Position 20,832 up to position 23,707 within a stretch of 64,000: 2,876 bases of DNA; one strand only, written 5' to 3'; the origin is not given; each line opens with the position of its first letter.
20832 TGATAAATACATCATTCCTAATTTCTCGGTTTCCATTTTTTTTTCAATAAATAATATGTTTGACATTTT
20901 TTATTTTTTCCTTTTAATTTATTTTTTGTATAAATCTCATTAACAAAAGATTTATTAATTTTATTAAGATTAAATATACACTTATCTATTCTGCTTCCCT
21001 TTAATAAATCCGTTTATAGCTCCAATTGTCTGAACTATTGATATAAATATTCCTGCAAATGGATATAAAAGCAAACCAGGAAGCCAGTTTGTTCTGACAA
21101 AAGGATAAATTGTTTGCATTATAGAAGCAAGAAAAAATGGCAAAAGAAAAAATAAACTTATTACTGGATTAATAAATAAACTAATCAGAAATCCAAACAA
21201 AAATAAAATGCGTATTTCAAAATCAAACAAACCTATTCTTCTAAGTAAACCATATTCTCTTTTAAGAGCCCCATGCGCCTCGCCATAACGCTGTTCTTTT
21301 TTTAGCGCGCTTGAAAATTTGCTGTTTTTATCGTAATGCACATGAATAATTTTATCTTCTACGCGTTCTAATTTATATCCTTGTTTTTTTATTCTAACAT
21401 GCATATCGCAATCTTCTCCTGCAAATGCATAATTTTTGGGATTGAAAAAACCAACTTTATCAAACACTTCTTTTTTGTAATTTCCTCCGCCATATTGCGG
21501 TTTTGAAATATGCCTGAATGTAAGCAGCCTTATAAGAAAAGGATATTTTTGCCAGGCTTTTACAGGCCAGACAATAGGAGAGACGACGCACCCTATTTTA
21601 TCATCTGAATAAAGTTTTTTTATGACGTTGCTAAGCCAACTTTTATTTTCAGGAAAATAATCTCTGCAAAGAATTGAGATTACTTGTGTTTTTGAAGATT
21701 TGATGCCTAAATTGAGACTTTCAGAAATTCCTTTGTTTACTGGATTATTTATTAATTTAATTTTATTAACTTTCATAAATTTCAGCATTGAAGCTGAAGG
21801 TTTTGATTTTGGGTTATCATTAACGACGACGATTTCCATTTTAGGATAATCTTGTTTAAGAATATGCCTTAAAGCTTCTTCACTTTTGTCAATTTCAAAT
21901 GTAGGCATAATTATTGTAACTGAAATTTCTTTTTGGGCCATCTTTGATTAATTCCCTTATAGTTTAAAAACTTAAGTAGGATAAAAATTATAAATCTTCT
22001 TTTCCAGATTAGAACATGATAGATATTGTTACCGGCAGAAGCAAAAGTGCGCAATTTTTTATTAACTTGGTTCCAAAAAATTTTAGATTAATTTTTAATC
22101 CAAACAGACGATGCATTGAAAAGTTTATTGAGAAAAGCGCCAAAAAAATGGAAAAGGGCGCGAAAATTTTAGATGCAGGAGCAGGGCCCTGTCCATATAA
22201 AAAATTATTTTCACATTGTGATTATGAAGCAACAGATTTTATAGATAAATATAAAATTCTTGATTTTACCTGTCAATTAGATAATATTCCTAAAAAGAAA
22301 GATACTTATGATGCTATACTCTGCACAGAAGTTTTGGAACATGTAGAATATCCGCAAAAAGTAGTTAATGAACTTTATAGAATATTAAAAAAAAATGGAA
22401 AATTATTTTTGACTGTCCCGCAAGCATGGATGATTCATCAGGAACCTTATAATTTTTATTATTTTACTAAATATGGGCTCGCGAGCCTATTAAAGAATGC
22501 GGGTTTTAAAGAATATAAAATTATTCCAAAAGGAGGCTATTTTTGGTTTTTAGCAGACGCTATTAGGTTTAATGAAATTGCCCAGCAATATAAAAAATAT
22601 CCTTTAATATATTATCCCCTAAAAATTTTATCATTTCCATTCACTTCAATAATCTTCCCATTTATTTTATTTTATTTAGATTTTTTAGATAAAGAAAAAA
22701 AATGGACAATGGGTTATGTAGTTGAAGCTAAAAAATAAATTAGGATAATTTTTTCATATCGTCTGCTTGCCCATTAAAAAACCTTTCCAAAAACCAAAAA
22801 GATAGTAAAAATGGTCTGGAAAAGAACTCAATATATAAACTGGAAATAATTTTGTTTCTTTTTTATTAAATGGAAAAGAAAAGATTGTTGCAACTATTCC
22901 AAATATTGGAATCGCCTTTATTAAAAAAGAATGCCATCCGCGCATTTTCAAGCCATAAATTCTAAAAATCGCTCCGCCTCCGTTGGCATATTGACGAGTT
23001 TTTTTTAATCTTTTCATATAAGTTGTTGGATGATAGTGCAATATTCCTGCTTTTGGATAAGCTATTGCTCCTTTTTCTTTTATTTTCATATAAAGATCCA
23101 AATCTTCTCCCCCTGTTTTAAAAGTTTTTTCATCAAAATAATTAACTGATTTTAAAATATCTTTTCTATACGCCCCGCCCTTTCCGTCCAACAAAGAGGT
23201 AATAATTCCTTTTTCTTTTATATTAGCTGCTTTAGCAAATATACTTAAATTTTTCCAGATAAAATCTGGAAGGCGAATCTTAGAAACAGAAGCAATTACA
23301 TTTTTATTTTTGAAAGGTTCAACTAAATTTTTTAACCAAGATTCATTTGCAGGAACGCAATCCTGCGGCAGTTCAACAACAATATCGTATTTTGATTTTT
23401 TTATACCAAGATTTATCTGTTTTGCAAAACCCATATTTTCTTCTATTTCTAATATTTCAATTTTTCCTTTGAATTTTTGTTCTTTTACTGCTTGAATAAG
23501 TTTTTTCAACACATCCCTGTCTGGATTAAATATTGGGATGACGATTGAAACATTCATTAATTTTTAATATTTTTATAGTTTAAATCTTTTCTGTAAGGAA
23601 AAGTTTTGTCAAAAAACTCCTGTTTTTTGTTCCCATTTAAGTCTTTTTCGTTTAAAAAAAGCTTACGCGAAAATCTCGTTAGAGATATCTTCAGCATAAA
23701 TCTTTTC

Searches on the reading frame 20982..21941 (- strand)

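Call 30: search_protein_families(library=pfam, proteins=[window:20982-21941:-], max_evalue=0.0001)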
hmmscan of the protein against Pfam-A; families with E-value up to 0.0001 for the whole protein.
window:20982-21941:- (319 aa): 4 families
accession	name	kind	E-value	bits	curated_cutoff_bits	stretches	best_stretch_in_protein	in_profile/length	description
PF00535.33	Glycos_transf_2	-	2.2e-14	54.2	23.3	1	9-136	1-129/168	Glycosyl transferase family 2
PF13632.12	Glyco_trans_2_3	-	1.9e-08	34.8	27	1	157-272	81-180/198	Glycosyl transferase family group 2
PF02709.20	Glyco_transf_7C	-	1.8e-05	24.7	23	1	155-198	26-69/78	N-terminal domain of galactosyltransferase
PF13641.12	Glyco_tranf_2_3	-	2.2e-05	25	27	0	8-88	3-90/230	Glycosyltransferase like family 2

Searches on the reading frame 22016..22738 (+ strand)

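Call 30: search_protein_families(library=pfam, proteins=[window:22016-22738:+], max_evalue=0.0001)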
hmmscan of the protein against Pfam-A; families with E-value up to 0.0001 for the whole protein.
window:22016-22738:+ (240 aa): 5 families
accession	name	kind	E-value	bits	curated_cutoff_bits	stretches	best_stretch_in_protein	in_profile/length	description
PF13489.12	Methyltransf_23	-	7.2e-14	52.3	27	1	34-165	9-160/164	Methyltransferase domain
PF08241.18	Methyltransf_11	-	3.3e-10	40.9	21.2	1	86-132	49-95/95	Methyltransferase domain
PF08242.18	Methyltransf_12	-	1.5e-07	32.5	30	1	90-130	57-98/98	Methyltransferase domain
PF13847.12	Methyltransf_31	-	4e-06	27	27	1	88-136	66-113/145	Methyltransferase domain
PF13649.12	Methyltransf_25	-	3.2e-05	25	27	1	86-128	53-97/97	Methyltransferase domain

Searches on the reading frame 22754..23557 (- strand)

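Call 30: search_protein_families(library=pfam, proteins=[window:22754-23557:-], max_evalue=0.0001)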
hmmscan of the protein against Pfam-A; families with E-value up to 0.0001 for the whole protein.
window:22754-23557:- (267 aa): 3 families
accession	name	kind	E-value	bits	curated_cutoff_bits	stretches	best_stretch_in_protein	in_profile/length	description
PF00535.33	Glycos_transf_2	-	5.5e-12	46.4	23.3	1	13-136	37-165/168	Glycosyl transferase family 2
PF13632.12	Glyco_trans_2_3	-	5e-05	23.6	27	1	125-227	74-179/198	Glycosyl transferase family group 2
PF13712.12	Glyco_tranf_2_5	-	9.2e-05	22.7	27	0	32-87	29-84/210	Glycosyltransferase like family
